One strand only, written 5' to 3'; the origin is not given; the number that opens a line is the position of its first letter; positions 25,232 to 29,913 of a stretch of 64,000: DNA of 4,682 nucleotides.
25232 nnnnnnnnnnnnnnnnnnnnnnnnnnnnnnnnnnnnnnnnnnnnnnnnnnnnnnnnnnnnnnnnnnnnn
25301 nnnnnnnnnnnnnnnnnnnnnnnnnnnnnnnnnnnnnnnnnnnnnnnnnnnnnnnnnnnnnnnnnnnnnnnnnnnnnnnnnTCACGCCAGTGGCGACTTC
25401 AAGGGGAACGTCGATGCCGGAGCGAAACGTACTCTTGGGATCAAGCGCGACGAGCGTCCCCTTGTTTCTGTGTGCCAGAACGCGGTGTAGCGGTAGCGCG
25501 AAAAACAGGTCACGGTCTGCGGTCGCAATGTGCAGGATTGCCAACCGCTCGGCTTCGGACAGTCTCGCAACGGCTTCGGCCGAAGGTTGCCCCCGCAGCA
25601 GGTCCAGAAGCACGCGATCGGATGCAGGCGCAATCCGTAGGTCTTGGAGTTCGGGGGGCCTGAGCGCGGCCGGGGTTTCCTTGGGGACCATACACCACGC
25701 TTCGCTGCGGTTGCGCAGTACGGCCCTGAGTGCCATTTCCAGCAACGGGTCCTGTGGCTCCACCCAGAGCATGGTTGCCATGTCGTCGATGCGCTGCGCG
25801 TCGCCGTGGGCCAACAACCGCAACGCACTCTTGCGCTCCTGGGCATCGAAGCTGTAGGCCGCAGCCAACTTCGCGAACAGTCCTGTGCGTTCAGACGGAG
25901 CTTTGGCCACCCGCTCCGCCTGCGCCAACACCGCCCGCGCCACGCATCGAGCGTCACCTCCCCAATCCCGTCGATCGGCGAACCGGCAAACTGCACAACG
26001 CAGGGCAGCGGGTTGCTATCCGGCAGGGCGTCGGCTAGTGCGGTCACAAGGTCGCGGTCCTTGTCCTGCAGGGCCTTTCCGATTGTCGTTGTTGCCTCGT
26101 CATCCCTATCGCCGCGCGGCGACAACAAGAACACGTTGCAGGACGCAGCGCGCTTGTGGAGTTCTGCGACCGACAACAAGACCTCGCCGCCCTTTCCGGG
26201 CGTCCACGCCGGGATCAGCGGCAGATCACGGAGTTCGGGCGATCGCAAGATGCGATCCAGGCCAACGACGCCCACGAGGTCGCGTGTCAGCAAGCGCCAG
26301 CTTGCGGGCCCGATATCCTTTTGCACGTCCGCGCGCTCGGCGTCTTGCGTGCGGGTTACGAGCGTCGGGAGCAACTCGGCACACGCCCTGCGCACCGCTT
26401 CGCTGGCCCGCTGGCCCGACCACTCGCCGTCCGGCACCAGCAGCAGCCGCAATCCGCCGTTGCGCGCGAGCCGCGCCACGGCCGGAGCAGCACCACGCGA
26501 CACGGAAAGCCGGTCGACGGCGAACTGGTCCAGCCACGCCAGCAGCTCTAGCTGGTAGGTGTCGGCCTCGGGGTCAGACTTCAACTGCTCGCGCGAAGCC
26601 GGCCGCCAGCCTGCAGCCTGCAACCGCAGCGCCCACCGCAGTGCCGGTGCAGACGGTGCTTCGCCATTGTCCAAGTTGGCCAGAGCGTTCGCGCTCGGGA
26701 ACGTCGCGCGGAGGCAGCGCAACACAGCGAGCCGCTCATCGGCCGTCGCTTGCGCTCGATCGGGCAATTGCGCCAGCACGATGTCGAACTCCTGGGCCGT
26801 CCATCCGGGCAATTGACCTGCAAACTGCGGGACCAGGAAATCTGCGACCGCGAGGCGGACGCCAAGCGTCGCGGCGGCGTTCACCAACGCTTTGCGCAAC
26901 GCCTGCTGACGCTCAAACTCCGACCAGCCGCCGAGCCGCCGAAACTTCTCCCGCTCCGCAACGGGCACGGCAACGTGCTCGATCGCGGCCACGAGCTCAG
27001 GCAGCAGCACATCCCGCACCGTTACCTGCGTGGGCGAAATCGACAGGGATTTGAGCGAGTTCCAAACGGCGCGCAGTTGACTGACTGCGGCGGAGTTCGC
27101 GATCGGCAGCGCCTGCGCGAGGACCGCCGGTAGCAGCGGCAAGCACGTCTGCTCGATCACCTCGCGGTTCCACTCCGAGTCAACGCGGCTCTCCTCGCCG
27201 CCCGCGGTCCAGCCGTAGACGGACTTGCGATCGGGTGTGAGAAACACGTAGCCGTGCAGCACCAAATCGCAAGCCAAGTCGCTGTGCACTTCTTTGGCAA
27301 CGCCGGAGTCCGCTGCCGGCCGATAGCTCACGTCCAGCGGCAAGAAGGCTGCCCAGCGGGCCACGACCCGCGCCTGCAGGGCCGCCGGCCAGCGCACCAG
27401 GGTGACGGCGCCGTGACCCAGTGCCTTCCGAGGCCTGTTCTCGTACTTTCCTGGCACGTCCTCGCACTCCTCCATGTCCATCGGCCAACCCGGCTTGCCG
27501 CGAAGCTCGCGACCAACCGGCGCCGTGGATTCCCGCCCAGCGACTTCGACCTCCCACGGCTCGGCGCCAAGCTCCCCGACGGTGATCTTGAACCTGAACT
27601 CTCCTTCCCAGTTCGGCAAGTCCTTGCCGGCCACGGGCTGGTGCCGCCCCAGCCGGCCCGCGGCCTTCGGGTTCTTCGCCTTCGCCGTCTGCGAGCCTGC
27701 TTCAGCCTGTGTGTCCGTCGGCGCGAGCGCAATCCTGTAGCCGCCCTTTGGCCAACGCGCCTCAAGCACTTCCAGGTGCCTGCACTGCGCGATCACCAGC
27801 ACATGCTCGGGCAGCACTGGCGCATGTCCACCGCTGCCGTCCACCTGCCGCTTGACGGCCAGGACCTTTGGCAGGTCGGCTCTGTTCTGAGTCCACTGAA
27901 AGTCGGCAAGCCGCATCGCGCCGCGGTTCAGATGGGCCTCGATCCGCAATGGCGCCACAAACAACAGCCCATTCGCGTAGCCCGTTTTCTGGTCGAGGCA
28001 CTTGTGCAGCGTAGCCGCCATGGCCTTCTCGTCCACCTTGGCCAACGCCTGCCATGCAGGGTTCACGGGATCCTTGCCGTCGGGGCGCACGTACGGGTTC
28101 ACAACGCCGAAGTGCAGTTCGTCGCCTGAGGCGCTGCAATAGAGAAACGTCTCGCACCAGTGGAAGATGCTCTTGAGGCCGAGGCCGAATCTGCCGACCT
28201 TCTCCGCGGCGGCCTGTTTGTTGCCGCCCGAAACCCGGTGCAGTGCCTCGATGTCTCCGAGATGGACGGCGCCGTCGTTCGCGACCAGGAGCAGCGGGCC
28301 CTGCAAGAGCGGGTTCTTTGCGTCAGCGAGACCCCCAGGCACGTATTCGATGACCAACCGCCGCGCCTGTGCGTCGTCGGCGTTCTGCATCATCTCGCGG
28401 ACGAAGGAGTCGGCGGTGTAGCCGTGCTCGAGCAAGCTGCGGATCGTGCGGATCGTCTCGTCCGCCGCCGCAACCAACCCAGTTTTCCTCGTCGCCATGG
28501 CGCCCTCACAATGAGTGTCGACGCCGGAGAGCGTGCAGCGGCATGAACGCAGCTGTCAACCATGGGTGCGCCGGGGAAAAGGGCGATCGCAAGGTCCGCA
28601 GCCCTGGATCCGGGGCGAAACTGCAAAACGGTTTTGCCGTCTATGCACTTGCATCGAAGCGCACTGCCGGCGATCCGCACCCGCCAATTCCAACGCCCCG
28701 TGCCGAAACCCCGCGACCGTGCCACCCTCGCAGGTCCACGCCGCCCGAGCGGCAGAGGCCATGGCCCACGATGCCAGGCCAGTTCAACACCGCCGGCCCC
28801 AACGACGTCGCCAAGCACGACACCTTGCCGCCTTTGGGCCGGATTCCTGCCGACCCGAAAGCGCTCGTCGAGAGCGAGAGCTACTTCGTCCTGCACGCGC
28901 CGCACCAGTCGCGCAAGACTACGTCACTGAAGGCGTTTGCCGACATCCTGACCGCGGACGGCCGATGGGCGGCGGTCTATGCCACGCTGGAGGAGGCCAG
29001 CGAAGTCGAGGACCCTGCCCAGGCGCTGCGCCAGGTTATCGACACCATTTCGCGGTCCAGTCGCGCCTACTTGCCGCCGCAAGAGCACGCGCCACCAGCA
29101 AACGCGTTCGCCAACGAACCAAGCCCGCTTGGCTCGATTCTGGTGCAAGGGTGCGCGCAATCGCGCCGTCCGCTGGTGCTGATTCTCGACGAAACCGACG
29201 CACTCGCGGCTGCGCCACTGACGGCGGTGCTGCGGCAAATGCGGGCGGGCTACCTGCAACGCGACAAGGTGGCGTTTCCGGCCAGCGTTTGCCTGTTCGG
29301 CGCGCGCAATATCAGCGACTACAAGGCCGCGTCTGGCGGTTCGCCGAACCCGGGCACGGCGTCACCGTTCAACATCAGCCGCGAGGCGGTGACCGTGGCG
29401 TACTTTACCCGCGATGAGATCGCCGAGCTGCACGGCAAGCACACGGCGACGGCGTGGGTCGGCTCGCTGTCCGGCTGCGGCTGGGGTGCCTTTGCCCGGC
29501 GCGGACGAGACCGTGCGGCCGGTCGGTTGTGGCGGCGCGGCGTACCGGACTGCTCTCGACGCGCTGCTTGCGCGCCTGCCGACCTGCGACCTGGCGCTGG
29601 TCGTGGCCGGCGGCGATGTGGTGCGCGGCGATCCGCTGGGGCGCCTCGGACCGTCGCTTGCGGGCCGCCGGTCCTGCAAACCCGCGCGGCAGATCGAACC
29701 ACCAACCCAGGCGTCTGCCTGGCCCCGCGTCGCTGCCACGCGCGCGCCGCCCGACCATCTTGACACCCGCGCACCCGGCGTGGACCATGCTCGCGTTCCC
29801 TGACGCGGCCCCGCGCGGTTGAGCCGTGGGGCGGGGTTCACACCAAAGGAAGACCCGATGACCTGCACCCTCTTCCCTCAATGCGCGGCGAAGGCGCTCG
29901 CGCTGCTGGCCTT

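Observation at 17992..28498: Candidate undescribed three-gene system: two giant sacsin/Hsp90-like GHKL ATPase proteins coupled to an SNF2 helicase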

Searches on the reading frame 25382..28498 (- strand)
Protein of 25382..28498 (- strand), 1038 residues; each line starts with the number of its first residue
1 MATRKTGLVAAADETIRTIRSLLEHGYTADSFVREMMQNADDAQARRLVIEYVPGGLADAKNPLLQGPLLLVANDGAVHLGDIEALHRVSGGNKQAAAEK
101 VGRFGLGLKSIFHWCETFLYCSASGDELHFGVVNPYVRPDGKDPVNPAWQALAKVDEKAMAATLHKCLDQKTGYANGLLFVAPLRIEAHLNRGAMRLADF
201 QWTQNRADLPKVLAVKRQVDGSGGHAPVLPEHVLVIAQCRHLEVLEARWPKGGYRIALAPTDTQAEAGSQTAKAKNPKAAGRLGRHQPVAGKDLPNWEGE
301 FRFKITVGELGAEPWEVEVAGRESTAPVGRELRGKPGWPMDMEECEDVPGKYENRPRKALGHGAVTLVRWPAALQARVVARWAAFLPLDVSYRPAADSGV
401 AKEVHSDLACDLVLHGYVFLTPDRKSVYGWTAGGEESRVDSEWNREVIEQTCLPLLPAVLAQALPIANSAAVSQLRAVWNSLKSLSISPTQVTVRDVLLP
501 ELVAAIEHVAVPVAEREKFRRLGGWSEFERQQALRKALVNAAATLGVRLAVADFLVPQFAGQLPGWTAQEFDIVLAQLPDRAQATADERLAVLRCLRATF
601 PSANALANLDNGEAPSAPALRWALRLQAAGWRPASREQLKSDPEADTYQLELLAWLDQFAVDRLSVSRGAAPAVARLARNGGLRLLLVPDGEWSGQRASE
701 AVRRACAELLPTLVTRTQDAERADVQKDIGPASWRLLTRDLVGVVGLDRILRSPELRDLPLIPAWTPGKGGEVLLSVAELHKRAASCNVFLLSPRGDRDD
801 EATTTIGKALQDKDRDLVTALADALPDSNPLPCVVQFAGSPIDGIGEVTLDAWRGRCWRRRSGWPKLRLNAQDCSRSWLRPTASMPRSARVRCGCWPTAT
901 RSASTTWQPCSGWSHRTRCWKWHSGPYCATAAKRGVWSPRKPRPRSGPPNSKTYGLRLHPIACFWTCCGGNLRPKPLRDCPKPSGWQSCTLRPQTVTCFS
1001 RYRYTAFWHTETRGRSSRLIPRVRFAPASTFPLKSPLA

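Call 7: search_protein_families(library=pfam, proteins=[window:25382-28498:-], max_evalue=0.01)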
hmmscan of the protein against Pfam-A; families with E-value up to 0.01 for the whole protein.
window:25382-28498:- (1038 aa): 1 family
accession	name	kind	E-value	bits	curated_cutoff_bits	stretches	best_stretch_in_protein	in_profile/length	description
PF25794.1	SACS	-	1e-16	61.9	32.8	1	16-188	5-190/247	Sacsin domain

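Call 8: search_protein_families(library=ncbifam, proteins=[window:25382-28498:-], max_evalue=0.01)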
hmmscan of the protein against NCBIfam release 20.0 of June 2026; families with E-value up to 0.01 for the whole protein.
window:25382-28498:- (1038 aa): 1 family
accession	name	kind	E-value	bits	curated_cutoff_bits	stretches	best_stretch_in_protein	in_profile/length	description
NF047352.1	P_loop_sacsin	domain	6.6e-18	65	50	1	31-119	2-78/80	sacsin N-terminal ATP-binding-like domain-containing protein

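Call 9: search_protein_families(library=padloc, proteins=[window:25382-28498:-], max_evalue=0.01)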
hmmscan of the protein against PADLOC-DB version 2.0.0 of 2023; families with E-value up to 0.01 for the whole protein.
window:25382-28498:- (1038 aa): 6 families
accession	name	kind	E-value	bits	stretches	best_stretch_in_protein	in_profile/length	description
PDLC03966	TmtA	-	1.3e-13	47.7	1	23-132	37-146/1655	-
PDLC03968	TmtA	-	4.3e-11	39.2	1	32-114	78-150/1486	-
PDLC03972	TmtA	-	1.3e-10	38.1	1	13-117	24-122/1302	-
PDLC03965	TmtA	-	1.7e-09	34.3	1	32-113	34-105/1370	-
PDLC03964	TmtA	-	8.8e-05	18.7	1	35-118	52-128/1538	-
PDLC03970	TmtA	-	0.00035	16.6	1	35-112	68-132/1552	-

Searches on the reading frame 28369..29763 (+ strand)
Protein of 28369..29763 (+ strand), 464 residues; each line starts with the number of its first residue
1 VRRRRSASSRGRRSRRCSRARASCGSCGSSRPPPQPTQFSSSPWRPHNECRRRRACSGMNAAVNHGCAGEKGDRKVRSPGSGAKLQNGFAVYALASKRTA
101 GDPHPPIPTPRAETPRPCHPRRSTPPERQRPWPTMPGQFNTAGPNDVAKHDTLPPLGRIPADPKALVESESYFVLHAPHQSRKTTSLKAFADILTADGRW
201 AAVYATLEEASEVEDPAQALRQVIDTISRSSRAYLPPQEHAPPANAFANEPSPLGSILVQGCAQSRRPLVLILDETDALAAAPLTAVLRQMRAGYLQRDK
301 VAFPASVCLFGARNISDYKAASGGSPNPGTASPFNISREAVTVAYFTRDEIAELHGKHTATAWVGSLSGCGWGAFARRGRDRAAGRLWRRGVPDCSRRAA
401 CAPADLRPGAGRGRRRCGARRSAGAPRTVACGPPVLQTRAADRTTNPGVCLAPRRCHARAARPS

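Call 10: search_protein_families(library=pfam, proteins=[window:28369-29763:+], max_evalue=0.01)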
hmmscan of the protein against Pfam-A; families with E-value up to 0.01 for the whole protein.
window:28369-29763:+ (464 aa): 2 families
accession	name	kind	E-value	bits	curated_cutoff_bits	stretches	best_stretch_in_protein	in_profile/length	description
PF13191.12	AAA_16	-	0.0009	20.2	32.6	1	167-290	49-154/167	AAA ATPase domain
PF13401.12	AAA_22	-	0.0037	18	27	1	171-315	6-126/130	AAA domain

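Call 11: search_protein_families(library=padloc, proteins=[window:28369-29763:+], max_evalue=0.01)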
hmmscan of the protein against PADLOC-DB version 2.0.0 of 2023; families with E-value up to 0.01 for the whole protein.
window:28369-29763:+ (464 aa): 0 families
